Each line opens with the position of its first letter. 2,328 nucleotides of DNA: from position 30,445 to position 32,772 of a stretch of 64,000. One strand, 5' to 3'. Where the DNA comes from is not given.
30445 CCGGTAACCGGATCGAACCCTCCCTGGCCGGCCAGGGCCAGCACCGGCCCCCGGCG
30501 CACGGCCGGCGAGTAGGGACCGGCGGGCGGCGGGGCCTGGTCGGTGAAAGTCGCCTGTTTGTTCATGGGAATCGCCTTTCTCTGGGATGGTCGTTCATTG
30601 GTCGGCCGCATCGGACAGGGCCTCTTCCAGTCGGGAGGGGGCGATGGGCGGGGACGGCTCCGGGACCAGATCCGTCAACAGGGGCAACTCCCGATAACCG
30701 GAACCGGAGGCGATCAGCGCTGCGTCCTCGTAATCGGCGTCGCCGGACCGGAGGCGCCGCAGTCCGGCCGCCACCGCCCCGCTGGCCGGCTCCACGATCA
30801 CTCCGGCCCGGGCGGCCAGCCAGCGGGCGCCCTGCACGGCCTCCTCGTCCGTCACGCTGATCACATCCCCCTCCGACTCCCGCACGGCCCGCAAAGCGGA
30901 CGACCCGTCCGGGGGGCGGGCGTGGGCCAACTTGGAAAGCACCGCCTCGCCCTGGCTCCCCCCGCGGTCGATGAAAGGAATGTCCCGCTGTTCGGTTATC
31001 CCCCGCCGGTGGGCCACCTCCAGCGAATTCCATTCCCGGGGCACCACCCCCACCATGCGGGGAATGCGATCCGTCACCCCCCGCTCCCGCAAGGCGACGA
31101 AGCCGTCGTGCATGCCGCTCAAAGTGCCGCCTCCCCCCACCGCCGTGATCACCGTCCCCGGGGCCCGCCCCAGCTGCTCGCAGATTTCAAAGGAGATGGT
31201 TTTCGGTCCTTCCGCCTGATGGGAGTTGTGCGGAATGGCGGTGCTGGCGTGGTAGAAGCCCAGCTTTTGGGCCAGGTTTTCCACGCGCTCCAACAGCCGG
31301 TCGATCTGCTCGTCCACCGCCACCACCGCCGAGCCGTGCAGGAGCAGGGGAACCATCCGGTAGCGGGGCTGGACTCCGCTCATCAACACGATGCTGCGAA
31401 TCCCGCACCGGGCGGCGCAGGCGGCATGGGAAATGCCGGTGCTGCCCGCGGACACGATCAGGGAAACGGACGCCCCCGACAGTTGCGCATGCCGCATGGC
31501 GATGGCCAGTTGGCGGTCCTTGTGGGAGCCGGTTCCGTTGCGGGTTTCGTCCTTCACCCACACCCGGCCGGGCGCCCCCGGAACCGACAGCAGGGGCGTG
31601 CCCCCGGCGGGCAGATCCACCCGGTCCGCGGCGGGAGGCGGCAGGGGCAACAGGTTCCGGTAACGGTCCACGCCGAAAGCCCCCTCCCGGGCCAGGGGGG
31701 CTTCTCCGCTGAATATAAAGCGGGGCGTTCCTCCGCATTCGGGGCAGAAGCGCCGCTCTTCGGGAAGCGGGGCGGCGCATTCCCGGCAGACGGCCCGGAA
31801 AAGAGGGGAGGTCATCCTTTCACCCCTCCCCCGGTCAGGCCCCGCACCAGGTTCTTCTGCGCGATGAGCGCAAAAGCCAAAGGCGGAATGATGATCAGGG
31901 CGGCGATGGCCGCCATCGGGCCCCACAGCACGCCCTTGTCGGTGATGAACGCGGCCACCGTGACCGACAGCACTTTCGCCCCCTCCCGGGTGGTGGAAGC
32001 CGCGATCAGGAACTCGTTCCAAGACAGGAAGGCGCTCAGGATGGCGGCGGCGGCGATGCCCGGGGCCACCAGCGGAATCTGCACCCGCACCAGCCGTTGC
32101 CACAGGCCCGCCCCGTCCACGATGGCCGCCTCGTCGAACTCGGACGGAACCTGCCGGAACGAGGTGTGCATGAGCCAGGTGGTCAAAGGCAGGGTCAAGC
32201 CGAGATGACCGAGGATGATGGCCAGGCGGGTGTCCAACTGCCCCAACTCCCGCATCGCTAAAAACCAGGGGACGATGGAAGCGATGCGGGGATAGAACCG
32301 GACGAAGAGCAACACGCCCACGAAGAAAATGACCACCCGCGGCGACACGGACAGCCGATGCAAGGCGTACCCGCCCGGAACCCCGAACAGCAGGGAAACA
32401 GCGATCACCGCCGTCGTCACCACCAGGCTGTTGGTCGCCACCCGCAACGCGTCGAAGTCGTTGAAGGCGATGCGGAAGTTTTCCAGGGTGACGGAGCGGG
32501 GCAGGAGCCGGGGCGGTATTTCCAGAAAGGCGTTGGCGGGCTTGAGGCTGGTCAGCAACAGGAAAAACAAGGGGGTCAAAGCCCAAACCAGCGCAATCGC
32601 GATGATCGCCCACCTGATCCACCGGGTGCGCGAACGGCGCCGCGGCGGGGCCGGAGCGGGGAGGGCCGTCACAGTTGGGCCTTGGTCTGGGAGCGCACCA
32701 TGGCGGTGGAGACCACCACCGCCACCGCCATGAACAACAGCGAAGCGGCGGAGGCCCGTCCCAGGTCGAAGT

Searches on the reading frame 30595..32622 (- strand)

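Call 61: search_protein_families(library=ncbifam, proteins=[window:30595-32622:-], max_evalue=1e-10)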
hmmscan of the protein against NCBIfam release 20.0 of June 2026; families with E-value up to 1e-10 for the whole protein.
window:30595-32622:- (675 aa): 15 families
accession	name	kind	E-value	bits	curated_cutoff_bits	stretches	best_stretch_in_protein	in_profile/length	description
NF004996.0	PRK06381.1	equivalog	2.3e-40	138.6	266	1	353-629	32-305/319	threonine synthase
NF004170.0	PRK05638.1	equivalog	3.6e-39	134.6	421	1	315-643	43-356/442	threonine synthase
NF006050.0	PRK08197.1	equivalog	8.3e-38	130.2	303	1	318-642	58-381/406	threonine synthase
TIGR00260.1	thrC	equivalog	5.1e-28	98.2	167.1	1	319-629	2-319/340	threonine synthase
NF006205.0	PRK08329.1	equivalog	9.2e-26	90.6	358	1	278-639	3-338/347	threonine synthase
NF005035.0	PRK06450.1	equivalog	1.7e-19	69.9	301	1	329-644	46-336/338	threonine synthase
NF006094.0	PRK08246.1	subfamily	2.8e-18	66.4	331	1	341-640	23-301/310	serine/threonine dehydratase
TIGR01136.1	cysKM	subfamily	2.3e-15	56.7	344.15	0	340-505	6-181/299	cysteine synthase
TIGR01139.1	cysK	equivalog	3e-15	56.2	350.95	0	340-505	6-181/298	cysteine synthase A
NF006390.0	PRK08639.1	equivalog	1.9e-11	43.6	421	1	353-623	41-296/418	threonine ammonia-lyase IlvA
TIGR01127.1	ilvA_1Cterm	equivalog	4.3e-11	42.4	378.75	1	353-640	16-283/380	threonine ammonia-lyase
NF007989.0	PRK10717.1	equivalog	5.8e-11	42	387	0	340-506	13-196/334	cysteine synthase A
NF005454.0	PRK07048.1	equivalog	6.1e-11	42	452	0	355-626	43-295/324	threo-3-hydroxy-L-aspartate ammonia-lyase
NF040741.1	ornith_OrtB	equivalog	8.5e-11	41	550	0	346-509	76-247/464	2-amino-4-oxopentanoate thiolase subunit OrtB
TIGR03945.1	PLP_SbnA_fam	equivalog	9.8e-11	41.3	349.95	0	348-508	18-187/304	2,3-diaminopropionate biosynthesis protein SbnA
